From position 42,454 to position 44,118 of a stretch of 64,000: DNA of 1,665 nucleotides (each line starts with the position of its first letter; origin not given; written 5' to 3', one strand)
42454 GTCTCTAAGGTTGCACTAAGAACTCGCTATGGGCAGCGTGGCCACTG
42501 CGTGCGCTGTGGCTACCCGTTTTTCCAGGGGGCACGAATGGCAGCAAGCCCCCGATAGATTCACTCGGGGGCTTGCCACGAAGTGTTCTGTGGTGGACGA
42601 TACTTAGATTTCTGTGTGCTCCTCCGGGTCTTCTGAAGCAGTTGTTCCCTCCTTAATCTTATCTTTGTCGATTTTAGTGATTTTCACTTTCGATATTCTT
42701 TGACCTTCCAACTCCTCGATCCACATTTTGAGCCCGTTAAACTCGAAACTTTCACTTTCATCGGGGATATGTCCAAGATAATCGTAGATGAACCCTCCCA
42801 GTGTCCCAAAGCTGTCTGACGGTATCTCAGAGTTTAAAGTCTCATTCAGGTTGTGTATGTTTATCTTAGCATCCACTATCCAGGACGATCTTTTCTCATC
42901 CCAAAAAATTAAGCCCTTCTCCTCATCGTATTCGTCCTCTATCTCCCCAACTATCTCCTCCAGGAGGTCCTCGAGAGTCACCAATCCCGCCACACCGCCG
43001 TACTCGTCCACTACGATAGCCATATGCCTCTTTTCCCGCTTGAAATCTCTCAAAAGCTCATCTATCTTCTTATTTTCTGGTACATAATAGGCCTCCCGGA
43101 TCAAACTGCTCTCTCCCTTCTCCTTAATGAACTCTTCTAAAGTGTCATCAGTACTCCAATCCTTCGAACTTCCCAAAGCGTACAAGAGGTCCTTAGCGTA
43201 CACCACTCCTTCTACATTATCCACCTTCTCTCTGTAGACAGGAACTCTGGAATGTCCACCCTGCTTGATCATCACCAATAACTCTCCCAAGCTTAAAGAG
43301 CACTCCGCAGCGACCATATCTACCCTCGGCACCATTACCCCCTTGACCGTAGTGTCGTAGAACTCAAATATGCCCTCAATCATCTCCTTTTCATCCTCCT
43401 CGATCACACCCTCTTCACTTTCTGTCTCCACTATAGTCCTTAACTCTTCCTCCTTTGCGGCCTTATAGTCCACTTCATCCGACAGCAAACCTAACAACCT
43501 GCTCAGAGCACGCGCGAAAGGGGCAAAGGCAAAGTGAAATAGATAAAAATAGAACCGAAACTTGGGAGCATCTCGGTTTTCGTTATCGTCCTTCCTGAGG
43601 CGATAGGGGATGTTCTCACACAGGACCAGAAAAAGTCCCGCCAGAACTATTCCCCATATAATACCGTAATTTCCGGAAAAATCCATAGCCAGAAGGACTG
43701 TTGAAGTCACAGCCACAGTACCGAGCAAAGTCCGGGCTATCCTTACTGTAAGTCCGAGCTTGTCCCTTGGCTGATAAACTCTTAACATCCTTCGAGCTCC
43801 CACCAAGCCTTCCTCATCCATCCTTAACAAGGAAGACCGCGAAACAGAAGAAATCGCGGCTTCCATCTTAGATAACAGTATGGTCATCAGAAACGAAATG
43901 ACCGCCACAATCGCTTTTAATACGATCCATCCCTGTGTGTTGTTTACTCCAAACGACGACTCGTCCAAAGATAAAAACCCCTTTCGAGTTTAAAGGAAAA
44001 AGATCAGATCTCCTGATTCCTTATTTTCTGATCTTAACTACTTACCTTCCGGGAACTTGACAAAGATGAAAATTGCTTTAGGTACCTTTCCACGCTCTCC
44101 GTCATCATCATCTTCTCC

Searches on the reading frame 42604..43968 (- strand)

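Call 68: search_protein_families(library=pfam, proteins=[window:42604-43968:-], max_evalue=0.00001)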
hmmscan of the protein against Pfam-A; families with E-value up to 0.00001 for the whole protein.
window:42604-43968:- (454 aa): 3 families
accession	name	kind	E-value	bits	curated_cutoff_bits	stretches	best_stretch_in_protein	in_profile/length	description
PF03471.22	CorC_HlyC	-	9.7e-20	70.8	27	1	361-433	6-80/81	Transporter associated domain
PF01595.25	CNNM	-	7.3e-18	65.3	28.4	1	20-193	1-181/181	Cyclin M transmembrane N-terminal domain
PF00571.33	CBS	-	8.8e-15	55.2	24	1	291-340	7-56/57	CBS domain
